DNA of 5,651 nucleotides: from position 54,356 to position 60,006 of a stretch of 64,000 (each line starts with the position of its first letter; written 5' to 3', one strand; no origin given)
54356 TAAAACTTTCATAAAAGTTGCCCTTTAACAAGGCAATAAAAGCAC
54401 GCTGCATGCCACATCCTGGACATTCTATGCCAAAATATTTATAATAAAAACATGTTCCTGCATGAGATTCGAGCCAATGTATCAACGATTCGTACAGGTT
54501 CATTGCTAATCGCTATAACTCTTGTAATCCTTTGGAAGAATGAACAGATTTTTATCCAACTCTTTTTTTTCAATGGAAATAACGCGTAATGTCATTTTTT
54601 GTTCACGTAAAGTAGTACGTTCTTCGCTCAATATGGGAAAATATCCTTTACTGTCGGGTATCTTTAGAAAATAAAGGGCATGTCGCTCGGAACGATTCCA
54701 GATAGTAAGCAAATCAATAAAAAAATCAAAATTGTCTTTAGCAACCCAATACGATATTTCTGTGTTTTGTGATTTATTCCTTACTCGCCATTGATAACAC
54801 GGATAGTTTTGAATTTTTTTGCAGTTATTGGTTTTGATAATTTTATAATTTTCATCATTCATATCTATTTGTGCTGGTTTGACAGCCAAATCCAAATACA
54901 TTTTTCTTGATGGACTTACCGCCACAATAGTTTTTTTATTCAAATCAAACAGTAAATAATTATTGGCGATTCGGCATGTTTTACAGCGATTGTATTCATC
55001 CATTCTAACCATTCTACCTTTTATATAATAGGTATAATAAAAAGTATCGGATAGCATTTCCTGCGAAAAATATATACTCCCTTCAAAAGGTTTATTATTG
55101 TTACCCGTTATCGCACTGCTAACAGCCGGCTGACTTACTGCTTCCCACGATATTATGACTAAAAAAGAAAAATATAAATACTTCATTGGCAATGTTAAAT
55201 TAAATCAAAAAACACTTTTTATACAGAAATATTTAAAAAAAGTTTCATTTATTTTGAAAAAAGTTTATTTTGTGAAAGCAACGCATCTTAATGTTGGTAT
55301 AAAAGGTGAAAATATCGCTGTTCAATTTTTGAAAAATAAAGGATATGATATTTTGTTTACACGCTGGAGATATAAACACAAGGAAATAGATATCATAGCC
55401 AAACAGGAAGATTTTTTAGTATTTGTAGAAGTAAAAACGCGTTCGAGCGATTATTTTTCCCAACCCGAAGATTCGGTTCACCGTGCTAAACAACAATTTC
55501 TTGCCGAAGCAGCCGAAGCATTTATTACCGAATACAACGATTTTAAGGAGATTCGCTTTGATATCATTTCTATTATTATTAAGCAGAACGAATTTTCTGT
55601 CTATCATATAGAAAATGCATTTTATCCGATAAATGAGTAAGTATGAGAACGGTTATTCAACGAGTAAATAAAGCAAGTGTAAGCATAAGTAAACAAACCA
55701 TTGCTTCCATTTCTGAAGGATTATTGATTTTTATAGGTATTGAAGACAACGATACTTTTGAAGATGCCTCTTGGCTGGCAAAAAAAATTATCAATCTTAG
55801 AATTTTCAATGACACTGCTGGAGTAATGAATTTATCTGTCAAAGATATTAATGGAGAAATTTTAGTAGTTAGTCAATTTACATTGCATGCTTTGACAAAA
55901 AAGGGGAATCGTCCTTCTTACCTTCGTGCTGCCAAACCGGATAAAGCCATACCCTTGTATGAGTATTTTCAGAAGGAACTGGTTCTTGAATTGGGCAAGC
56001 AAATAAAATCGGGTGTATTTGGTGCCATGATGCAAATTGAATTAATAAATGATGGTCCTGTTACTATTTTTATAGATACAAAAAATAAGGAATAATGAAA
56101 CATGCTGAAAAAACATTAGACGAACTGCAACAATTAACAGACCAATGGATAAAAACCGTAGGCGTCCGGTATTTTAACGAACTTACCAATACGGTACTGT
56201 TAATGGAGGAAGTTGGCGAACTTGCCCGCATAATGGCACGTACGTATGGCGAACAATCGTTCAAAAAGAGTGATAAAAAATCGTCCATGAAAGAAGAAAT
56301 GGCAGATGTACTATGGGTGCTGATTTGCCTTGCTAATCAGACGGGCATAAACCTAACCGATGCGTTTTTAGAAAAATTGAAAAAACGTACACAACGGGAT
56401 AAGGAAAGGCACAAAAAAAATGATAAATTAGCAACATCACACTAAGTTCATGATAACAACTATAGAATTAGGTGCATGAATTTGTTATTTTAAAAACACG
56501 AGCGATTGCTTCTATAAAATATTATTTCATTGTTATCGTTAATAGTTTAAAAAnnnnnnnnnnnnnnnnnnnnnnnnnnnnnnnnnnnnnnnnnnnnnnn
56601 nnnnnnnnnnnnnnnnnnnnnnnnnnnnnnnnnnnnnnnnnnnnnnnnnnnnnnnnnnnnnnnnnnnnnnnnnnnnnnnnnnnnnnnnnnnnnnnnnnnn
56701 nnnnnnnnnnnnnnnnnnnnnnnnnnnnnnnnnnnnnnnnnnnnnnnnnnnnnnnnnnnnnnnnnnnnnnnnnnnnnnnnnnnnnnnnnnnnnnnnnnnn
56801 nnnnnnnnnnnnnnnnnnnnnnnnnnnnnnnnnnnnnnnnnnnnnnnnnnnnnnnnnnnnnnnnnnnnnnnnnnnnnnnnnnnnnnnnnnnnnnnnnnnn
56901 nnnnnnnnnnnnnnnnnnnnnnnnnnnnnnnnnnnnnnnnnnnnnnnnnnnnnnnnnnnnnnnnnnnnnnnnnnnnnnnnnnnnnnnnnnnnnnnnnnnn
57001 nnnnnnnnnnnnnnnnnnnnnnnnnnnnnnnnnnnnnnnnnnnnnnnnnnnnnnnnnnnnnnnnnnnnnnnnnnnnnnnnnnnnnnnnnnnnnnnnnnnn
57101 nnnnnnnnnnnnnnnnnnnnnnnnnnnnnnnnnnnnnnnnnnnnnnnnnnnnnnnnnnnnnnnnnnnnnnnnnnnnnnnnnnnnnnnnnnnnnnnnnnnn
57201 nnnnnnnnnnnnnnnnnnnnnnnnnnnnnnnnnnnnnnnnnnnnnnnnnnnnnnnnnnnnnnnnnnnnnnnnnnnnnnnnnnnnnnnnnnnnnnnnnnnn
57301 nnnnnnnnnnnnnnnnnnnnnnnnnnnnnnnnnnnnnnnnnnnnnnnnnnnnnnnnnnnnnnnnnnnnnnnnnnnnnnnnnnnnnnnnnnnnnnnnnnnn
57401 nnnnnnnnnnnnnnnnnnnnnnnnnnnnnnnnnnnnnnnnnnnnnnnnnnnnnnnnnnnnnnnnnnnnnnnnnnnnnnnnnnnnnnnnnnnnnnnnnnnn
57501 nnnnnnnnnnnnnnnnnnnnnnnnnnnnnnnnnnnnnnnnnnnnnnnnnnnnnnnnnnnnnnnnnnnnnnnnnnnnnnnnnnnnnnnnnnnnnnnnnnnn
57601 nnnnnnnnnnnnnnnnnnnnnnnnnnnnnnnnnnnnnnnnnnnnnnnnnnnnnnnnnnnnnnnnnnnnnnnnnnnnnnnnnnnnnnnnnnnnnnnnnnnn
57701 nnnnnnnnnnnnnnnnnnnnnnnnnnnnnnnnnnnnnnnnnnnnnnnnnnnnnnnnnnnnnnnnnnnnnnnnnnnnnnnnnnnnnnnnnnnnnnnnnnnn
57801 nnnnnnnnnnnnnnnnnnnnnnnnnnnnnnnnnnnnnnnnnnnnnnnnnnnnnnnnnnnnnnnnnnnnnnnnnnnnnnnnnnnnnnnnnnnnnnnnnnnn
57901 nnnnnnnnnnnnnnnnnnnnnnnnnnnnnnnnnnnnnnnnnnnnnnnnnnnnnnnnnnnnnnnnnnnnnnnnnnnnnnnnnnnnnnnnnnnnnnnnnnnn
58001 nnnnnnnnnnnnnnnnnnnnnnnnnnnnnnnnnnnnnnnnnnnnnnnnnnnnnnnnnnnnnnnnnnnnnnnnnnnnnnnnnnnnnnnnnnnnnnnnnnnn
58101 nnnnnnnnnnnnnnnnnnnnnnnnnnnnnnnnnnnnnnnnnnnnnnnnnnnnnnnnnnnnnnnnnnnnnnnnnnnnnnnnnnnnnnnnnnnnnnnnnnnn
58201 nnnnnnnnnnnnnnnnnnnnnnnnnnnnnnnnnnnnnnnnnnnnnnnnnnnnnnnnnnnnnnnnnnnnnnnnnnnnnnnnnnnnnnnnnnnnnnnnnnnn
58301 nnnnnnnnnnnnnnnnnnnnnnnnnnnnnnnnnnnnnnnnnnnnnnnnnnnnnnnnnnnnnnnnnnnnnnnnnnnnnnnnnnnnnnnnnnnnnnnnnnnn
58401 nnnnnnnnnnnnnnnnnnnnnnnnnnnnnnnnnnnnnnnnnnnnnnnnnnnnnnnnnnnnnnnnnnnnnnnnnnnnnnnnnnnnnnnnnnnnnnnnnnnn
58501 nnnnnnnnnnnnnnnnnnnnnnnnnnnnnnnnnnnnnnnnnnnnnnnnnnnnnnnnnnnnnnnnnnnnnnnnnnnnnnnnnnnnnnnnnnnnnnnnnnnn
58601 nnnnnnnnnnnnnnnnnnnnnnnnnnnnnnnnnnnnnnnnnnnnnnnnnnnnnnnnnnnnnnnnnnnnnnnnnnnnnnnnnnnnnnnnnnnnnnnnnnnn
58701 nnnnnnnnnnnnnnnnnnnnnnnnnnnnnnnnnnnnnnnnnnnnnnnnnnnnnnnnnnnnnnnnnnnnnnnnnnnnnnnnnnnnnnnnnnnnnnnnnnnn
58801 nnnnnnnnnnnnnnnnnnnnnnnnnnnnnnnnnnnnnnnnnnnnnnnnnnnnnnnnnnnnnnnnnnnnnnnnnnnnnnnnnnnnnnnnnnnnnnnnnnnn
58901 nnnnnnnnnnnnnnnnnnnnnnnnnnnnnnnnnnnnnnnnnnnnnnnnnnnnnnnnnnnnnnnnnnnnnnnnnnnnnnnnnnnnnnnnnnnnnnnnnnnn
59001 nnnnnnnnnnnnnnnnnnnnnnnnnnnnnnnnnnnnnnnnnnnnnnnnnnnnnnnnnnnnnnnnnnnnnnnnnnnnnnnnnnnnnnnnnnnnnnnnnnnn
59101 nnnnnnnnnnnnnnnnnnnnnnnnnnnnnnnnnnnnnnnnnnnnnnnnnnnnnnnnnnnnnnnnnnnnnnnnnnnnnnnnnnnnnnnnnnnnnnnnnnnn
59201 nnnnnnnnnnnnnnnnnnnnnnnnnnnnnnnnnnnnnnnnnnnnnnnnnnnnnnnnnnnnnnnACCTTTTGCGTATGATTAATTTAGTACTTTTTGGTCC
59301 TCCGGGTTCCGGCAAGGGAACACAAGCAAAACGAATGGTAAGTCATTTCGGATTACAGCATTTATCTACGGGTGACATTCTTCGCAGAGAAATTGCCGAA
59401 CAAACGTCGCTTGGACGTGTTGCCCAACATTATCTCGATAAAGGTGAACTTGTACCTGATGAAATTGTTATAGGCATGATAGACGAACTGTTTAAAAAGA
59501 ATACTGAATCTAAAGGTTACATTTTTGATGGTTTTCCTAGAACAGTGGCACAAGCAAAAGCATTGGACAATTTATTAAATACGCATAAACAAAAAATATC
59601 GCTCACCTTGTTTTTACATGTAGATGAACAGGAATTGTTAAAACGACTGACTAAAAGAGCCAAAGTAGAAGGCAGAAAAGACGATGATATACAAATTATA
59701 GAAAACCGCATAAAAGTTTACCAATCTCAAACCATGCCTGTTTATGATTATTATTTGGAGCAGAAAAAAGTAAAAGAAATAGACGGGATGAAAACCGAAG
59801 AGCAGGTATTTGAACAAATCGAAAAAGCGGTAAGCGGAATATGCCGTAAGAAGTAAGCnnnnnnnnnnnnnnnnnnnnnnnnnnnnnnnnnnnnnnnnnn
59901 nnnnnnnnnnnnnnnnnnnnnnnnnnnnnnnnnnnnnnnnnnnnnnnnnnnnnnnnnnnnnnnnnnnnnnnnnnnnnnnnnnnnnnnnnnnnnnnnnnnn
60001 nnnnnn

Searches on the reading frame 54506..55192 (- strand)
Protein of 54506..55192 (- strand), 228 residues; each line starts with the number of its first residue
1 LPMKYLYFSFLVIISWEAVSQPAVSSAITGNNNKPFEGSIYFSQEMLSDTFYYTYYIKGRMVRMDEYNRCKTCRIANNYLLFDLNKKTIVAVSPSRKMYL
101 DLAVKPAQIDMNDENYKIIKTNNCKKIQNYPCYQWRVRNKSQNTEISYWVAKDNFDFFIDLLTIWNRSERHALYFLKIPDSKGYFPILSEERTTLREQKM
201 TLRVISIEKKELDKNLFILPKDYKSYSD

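Call 50: search_protein_families(library=pfam, proteins=[window:54506-55192:-], max_evalue=0.00001)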
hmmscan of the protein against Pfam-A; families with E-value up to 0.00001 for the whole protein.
window:54506-55192:- (228 aa): 1 family
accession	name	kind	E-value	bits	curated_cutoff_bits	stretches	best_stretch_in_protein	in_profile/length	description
PF14371.13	DUF4412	-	5.8e-17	62.5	21.6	1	36-223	1-191/191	Domain of unknown function (DUF4412)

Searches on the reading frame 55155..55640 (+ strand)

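Call 50: search_protein_families(library=pfam, proteins=[window:55155-55640:+], max_evalue=0.00001)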
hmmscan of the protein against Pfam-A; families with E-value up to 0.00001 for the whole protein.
window:55155-55640:+ (161 aa): 2 families
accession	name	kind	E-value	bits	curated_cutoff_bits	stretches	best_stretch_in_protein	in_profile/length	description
PF02021.23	UPF0102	-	1.3e-26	93.2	23.6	1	51-140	1-80/80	Uncharacterised protein family UPF0102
PF08378.17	NERD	-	2.7e-06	28.3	22.1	1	48-107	2-67/111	Nuclease-related domain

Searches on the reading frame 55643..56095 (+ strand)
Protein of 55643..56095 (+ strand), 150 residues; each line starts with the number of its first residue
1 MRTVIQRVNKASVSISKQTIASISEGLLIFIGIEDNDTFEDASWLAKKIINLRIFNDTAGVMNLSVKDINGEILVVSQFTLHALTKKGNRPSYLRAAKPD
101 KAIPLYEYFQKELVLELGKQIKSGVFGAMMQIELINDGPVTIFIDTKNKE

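Call 50: search_protein_families(library=pfam, proteins=[window:55643-56095:+], max_evalue=0.00001)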
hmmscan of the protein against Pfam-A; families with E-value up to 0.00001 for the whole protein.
window:55643-56095:+ (150 aa): 1 family
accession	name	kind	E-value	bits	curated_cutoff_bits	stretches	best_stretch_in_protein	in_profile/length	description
PF02580.21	Tyr_Deacylase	-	1.5e-58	197.6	25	1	2-145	1-144/144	D-Tyr-tRNA(Tyr) deacylase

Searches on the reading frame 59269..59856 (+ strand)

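Call 50: search_protein_families(library=pfam, proteins=[window:59269-59856:+], max_evalue=0.00001)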
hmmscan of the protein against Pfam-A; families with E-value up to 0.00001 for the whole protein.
window:59269-59856:+ (195 aa): 4 families
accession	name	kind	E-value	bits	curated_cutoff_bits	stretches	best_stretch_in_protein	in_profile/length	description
PF00406.28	ADK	-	4.3e-52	176.7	26.8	1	8-166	1-150/151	Adenylate kinase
PF13207.12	AAA_17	-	1.1e-32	113.6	27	1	9-144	1-135/136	AAA domain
PF13238.12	AAA_18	-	8.1e-09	36.5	29.4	1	7-140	2-123/128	AAA domain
PF13671.12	AAA_33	-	1.6e-08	35.4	27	1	7-142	3-127/143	AAA domain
